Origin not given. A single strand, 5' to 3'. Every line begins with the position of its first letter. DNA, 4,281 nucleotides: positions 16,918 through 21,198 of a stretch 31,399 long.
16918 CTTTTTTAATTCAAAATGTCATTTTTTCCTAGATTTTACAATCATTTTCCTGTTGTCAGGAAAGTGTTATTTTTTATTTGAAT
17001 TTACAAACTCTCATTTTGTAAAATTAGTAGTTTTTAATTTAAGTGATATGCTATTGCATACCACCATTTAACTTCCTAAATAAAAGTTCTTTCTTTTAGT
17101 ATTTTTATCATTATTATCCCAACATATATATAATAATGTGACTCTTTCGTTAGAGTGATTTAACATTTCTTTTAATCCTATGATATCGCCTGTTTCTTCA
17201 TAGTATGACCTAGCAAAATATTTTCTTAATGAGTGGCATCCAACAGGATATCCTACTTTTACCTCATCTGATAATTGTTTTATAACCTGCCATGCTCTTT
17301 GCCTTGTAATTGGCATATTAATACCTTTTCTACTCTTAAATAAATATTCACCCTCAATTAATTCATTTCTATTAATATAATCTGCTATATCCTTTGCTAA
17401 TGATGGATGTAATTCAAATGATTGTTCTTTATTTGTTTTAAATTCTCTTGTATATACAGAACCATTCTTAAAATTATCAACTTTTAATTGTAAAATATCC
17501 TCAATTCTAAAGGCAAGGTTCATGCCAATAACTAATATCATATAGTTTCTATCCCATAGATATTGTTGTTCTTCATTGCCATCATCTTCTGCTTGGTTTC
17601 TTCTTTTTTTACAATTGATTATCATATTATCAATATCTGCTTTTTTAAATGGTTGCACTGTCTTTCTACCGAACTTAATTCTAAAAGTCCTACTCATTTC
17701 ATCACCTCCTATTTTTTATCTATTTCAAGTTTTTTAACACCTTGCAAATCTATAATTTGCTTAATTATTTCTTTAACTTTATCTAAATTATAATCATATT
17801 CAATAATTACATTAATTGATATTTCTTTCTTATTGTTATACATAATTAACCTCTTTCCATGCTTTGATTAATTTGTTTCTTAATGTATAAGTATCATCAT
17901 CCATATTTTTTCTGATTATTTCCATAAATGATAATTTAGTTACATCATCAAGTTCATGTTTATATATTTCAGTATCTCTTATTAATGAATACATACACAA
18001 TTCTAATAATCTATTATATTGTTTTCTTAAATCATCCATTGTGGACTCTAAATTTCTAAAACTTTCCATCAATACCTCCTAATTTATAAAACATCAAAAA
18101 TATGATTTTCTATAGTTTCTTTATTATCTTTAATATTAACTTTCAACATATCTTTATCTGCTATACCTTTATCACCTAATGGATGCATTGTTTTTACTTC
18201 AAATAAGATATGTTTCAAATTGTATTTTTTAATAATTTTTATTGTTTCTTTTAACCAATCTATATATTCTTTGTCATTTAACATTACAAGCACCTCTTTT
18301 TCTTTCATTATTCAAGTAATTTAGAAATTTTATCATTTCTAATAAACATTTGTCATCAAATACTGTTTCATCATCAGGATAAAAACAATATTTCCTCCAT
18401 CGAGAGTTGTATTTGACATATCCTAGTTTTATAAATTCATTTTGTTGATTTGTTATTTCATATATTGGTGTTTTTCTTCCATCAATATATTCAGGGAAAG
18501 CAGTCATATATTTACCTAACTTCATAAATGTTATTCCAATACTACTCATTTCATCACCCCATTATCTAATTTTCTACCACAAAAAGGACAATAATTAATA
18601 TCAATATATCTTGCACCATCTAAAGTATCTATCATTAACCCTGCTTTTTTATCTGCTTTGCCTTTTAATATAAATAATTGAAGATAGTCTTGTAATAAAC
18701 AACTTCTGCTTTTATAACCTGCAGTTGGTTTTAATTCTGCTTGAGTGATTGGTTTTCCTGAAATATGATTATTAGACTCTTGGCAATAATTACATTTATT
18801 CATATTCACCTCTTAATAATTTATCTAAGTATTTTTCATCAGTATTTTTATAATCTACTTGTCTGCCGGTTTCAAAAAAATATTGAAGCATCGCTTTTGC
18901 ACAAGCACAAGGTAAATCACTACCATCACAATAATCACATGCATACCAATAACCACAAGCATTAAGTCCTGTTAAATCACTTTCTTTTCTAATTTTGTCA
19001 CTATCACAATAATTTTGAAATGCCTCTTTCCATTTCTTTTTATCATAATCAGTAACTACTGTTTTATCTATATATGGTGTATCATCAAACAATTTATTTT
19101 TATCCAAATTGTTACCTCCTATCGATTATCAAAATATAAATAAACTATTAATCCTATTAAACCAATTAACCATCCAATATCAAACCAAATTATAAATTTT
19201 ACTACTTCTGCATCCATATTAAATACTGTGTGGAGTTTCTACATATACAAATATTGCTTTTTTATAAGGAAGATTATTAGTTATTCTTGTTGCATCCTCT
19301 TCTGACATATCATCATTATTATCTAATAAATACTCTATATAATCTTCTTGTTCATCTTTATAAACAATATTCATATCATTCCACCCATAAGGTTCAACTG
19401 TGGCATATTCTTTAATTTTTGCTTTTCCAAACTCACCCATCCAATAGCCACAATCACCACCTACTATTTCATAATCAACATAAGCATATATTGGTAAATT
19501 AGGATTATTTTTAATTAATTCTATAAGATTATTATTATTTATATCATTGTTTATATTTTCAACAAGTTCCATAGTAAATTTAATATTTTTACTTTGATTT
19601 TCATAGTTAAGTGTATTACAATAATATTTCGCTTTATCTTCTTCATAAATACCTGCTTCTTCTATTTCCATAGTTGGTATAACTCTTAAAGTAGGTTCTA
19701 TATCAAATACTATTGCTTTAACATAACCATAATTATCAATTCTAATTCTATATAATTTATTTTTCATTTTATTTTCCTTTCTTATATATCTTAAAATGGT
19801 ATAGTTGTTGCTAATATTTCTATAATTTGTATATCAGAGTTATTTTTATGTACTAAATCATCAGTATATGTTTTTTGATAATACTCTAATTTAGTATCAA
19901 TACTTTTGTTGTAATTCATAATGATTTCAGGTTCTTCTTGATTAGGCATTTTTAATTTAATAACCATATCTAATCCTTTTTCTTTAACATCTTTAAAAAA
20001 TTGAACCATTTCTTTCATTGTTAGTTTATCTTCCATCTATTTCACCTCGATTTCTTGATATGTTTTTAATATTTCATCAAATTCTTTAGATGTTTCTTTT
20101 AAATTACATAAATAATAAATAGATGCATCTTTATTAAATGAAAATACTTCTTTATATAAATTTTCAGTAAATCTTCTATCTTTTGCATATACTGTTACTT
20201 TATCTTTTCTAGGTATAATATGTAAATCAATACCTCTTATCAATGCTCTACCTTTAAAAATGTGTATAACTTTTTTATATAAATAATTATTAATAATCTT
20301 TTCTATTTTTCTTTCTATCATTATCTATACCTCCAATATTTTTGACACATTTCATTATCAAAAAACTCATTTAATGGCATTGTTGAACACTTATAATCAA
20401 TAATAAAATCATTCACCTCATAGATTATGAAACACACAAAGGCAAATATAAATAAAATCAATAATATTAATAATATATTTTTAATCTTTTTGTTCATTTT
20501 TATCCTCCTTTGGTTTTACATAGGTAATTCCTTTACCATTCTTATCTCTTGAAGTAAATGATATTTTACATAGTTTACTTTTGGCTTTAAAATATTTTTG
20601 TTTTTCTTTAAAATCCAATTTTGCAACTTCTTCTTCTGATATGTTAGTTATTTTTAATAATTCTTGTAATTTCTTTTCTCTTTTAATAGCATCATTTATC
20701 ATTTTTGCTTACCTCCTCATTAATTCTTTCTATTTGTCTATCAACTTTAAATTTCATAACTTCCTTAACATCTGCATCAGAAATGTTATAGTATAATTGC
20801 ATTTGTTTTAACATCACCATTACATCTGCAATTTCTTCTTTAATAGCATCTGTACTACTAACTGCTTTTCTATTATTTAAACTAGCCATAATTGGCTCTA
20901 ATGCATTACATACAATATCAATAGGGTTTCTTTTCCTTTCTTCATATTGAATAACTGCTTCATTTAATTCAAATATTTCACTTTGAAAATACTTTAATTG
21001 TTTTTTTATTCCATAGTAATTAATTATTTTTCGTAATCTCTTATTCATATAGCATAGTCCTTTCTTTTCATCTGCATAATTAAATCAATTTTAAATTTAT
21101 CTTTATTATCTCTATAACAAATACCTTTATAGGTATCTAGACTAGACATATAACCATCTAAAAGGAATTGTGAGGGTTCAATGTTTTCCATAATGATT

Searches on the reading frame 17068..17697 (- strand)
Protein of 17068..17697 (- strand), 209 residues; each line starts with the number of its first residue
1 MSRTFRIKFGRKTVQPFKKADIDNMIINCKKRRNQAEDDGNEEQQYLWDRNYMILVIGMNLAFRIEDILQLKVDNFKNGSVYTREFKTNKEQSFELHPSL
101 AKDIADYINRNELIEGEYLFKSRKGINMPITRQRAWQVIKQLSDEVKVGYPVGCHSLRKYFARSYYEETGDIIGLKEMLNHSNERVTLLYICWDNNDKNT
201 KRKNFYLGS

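Call 9: search_protein_families(library=pfam, proteins=[window:17068-17697:-], max_evalue=0.01)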
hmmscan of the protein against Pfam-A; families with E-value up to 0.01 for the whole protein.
window:17068-17697:- (209 aa): 1 family
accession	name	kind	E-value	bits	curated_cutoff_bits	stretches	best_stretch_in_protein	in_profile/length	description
PF00589.27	Phage_integrase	-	7.4e-19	68.6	27.1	1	43-191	18-166/172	Phage integrase family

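Call 10: search_protein_families(library=phrogs, proteins=[window:17068-17697:-], max_evalue=0.001)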
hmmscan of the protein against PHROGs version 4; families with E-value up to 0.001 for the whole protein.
window:17068-17697:- (209 aa): 3 families
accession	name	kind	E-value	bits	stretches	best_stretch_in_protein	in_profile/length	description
phrog_216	-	integration and excision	1.4e-38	133.7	1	12-206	50-237/301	integrase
phrog_1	-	integration and excision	3.3e-16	60.7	1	48-196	286-438/611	integrase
phrog_7269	-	integration and excision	6.7e-12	46.2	1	131-205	9-81/89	integrase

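Call 84: search_protein_families(library=ncbifam, proteins=[window:17068-17697:-], max_evalue=0.01)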
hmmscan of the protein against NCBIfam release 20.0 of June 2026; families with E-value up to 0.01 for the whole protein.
window:17068-17697:- (209 aa): 9 families
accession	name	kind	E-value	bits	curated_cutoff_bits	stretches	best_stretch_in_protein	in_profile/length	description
NF040815.2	recomb_XerA_Arch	equivalog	3.7e-17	62.8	220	1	8-197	88-258/263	site-specific tyrosine recombinase/integron integrase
TIGR02225.1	recomb_XerD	equivalog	6.7e-12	45.3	329.6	1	49-195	124-276/290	site-specific tyrosine recombinase XerD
NF001399.0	PRK00283.1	subfamily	1.9e-09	37.2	279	1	54-190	139-280/300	tyrosine recombinase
TIGR02224.1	recomb_XerC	equivalog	2.9e-09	36.7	335.15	1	43-194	122-278/295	tyrosine recombinase XerC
NF003462.0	PRK05084.1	equivalog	1.3e-07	30.6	267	1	49-199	195-350/360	tyrosine recombinase XerS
TIGR02249.1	integrase_gron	subfamily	2.1e-07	30.6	265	1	138-191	245-298/315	integron integrase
NF007370.0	PRK09870.1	subfamily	2.9e-06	27.1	221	1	49-192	32-178/200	tyrosine-type DNA invertase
NF011946.0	PRK15417.1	equivalog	5.2e-06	25.9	435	0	62-132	144-216/337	integron integrase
NF007371.0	PRK09871.1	subfamily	0.00026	20.6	222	1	49-192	26-173/198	tyrosine-type DNA invertase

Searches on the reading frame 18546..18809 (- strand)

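Call 86: search_protein_families(library=pfam, proteins=[window:18546-18809:-], max_evalue=0.01)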
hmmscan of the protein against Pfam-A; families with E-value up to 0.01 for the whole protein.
window:18546-18809:- (87 aa): 2 families
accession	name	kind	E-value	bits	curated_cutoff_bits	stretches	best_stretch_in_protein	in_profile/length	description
PF22400.1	DUF6980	-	0.0018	18.9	27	1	56-83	38-64/99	Domain of unknown function (DUF6980)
PF24333.1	DUF7501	-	0.0047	17.5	27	0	69-84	8-23/58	Family of unknown function (DUF7501)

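Call 87: search_protein_families(library=phrogs, proteins=[window:18546-18809:-], max_evalue=0.001)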
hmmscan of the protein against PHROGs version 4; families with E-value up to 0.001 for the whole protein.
window:18546-18809:- (87 aa): 4 families
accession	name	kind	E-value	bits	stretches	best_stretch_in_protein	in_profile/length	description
phrog_1494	-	unknown function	4.5e-08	33.6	1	2-83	148-211/226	-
phrog_7033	-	unknown function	3.5e-05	24.9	1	5-82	4-94/197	-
phrog_4030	-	unknown function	4e-05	24.7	1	8-82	5-78/85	-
phrog_33828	-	unknown function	0.00038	21.4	1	56-82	30-52/58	-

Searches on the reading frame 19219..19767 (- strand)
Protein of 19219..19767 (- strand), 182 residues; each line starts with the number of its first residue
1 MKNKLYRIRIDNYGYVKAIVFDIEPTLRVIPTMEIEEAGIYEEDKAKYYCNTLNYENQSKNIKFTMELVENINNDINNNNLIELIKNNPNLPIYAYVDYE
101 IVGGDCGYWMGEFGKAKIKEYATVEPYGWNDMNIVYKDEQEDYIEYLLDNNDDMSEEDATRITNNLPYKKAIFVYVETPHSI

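Call 86: search_protein_families(library=pfam, proteins=[window:19219-19767:-], max_evalue=0.01)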
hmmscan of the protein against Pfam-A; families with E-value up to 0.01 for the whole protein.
window:19219-19767:- (182 aa): 0 families

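Call 87: search_protein_families(library=phrogs, proteins=[window:19219-19767:-], max_evalue=0.001)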
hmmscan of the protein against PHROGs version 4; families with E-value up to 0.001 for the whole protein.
window:19219-19767:- (182 aa): 1 family
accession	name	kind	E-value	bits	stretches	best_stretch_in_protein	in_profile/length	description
phrog_23660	-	unknown function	2.9e-12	47.9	1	75-179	2-105/105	-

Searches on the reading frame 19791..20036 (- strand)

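Call 86: search_protein_families(library=pfam, proteins=[window:19791-20036:-], max_evalue=0.01)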
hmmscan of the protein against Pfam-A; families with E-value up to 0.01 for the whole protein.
window:19791-20036:- (81 aa): 0 families

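Call 87: search_protein_families(library=phrogs, proteins=[window:19791-20036:-], max_evalue=0.001)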
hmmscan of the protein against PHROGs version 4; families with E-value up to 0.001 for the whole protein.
window:19791-20036:- (81 aa): 4 families
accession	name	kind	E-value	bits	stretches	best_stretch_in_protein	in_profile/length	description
phrog_3915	-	unknown function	5.4e-21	75.3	1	4-75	1-73/86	-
phrog_24282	-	unknown function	1.7e-08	35.5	1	9-71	51-115/161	-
phrog_34936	-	unknown function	0.00014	22.7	1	26-72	23-72/195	-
phrog_27110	-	unknown function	0.00046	21.2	1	18-78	20-77/94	-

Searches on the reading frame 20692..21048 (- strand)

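Call 9: search_protein_families(library=pfam, proteins=[window:20692-21048:-], max_evalue=0.01)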
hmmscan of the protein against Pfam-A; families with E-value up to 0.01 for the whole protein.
window:20692-21048:- (118 aa): 0 families

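Call 10: search_protein_families(library=phrogs, proteins=[window:20692-21048:-], max_evalue=0.001)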
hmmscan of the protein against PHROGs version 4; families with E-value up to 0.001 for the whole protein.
window:20692-21048:- (118 aa): 1 family
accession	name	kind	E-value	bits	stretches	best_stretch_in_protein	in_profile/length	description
phrog_2245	-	other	2e-21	77.8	1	3-115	123-211/218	nucleoside triphosphate pyrophosphohydrolase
